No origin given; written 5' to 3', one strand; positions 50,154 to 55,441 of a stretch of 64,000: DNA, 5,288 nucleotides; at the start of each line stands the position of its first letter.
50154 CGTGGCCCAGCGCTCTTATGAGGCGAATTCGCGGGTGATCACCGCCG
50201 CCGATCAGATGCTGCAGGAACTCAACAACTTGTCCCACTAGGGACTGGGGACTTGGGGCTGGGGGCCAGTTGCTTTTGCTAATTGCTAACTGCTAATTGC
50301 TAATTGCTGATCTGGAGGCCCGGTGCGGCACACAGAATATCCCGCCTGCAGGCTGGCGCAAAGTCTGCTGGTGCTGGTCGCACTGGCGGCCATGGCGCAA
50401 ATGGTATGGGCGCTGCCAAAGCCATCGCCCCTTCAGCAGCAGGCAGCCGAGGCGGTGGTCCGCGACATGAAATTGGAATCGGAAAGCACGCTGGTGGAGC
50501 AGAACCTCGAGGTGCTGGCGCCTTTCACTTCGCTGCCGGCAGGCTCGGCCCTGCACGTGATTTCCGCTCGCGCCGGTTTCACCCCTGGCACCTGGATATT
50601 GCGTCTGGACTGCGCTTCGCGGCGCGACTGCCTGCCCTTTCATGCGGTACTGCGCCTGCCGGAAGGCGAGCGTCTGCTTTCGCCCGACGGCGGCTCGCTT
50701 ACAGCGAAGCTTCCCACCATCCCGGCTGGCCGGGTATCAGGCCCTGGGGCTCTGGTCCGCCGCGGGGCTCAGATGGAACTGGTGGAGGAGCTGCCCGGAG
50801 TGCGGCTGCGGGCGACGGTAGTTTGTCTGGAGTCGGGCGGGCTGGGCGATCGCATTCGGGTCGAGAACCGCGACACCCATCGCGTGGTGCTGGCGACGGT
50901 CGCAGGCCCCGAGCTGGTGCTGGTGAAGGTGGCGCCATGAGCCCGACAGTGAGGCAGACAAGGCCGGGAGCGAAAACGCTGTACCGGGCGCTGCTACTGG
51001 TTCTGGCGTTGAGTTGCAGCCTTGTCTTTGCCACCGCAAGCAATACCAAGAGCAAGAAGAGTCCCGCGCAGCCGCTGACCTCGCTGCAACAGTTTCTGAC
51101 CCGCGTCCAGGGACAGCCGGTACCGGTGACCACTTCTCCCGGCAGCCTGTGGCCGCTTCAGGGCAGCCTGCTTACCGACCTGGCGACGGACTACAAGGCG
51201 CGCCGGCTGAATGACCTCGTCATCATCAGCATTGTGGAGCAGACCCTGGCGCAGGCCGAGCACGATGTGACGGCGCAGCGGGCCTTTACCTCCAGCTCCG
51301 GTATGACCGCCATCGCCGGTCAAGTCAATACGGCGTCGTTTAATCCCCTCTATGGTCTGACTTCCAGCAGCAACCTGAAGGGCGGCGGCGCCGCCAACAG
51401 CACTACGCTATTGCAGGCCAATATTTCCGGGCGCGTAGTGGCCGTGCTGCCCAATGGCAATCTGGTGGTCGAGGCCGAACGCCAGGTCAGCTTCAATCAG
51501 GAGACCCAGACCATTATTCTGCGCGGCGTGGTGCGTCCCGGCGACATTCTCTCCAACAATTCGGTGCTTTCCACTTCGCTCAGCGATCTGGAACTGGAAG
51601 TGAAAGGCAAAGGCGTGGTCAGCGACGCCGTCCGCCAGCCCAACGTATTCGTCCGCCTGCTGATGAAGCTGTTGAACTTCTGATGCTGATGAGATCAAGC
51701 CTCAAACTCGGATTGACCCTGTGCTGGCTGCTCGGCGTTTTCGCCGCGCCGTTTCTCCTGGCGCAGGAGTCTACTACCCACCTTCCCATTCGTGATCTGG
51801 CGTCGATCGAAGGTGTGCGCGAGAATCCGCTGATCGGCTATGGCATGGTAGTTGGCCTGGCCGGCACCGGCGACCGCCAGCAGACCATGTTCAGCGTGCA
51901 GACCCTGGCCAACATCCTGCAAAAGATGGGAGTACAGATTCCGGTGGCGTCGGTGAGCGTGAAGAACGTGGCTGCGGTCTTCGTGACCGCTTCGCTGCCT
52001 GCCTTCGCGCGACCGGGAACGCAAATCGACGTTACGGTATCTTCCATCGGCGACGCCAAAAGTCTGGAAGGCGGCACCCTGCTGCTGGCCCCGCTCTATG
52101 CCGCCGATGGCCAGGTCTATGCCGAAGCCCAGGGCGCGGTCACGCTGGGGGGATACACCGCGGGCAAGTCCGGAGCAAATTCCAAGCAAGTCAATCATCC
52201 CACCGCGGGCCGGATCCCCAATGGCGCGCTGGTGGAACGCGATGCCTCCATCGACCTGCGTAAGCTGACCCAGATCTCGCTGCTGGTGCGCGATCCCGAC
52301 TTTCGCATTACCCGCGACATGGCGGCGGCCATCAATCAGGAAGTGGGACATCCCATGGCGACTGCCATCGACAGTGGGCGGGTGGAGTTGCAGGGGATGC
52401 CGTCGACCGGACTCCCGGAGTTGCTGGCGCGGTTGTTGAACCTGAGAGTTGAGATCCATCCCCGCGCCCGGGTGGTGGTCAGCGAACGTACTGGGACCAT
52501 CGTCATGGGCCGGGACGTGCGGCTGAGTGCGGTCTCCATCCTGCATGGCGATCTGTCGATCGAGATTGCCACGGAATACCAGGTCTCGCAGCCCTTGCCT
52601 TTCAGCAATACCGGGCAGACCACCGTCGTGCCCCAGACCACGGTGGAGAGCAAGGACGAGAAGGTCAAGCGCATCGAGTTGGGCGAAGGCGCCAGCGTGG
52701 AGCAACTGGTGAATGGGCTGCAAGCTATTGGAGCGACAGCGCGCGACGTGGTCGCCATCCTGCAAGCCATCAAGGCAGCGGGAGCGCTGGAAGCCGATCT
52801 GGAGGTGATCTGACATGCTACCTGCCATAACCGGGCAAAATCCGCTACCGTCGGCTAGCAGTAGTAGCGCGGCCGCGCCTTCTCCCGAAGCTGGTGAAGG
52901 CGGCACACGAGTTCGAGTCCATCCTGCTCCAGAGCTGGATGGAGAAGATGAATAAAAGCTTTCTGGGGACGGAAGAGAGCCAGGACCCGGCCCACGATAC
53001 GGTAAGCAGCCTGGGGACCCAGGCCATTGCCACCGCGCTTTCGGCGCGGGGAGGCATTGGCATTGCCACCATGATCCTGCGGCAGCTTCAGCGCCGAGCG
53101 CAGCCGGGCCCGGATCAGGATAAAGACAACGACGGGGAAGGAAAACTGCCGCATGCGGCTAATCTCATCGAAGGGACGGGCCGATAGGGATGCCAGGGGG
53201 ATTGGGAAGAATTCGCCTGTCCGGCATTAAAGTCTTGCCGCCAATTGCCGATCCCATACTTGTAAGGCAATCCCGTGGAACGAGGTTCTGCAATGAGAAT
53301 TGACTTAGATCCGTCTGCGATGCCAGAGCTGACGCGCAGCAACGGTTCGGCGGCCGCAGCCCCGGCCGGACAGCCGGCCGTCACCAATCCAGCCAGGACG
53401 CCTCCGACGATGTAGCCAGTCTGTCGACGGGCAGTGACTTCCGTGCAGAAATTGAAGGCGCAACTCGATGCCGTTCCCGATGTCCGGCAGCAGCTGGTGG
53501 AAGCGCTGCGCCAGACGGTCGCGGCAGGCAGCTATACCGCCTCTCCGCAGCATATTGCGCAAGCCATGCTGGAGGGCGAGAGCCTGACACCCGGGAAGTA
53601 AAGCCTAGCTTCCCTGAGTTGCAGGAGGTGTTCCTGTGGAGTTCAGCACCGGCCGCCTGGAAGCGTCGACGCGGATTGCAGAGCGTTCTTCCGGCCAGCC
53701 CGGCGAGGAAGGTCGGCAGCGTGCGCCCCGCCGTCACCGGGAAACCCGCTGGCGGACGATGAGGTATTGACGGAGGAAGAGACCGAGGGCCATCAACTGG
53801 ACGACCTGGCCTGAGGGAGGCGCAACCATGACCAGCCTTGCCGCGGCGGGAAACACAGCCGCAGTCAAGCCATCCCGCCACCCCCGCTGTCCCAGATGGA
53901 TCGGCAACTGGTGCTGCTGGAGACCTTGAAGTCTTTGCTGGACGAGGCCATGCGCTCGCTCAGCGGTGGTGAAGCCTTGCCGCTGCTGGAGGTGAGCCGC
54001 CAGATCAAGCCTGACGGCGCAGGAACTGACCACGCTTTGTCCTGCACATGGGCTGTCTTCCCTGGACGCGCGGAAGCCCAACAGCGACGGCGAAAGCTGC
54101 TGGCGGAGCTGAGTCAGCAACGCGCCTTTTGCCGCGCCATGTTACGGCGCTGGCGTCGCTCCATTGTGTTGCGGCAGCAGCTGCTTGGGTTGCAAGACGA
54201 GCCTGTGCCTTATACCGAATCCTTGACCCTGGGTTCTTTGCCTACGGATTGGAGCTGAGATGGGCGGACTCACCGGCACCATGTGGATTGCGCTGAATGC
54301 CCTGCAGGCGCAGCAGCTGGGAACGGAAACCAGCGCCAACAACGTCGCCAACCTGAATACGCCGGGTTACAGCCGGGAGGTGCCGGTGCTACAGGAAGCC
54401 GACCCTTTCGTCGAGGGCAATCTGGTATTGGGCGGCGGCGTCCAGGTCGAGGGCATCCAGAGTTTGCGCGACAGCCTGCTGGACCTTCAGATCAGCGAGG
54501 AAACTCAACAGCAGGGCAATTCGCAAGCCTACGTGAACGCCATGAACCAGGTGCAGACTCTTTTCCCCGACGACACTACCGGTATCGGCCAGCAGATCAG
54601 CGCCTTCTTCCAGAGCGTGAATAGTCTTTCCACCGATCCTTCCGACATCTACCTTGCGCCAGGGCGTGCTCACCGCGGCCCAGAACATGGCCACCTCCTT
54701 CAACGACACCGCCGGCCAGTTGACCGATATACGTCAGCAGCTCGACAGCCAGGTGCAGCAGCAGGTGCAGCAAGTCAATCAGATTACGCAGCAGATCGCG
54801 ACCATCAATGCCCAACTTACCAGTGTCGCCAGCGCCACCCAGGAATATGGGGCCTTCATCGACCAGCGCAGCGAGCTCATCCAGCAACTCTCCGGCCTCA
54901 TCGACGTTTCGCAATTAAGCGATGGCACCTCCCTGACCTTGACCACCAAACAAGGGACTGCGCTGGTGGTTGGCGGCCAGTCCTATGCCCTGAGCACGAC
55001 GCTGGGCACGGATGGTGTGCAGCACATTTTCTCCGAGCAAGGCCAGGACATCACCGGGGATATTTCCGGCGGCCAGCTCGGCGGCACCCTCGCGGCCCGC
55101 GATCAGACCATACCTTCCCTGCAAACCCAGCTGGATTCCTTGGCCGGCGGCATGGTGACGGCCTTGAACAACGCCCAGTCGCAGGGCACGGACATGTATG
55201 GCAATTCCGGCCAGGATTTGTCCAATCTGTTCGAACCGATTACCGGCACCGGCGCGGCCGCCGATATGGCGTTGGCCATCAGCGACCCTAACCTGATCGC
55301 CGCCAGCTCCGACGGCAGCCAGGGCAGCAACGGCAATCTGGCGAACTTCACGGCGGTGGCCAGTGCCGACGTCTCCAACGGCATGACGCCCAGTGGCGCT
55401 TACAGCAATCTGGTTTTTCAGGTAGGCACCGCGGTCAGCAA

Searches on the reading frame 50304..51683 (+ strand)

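Call 73: search_protein_families(library=pfam, proteins=[window:50304-51683:+], max_evalue=0.00001)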
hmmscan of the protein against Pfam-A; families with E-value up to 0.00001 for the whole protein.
window:50304-51683:+ (459 aa): 1 family
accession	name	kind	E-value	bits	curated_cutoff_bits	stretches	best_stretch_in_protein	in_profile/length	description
PF02107.21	FlgH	-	3.3e-41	141.2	27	1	278-456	3-170/172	Flagellar L-ring protein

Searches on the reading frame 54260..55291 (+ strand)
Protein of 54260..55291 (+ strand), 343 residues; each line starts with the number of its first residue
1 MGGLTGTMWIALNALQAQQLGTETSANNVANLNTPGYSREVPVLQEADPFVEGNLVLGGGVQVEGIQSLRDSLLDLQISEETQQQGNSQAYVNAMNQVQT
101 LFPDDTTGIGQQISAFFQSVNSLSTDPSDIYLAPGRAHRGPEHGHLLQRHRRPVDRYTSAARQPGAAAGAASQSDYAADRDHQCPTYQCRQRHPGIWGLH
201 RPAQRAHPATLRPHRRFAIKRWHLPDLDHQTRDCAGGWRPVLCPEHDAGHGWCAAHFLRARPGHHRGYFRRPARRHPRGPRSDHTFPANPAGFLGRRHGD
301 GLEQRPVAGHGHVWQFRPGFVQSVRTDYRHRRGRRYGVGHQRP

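Call 73: search_protein_families(library=pfam, proteins=[window:54260-55291:+], max_evalue=0.00001)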
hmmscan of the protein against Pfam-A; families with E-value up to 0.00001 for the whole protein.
window:54260-55291:+ (343 aa): 1 family
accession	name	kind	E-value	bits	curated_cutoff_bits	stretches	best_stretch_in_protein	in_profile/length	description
PF00460.25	Flg_bb_rod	-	4.6e-08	33.3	20.7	1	10-37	3-30/31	Flagella basal body rod protein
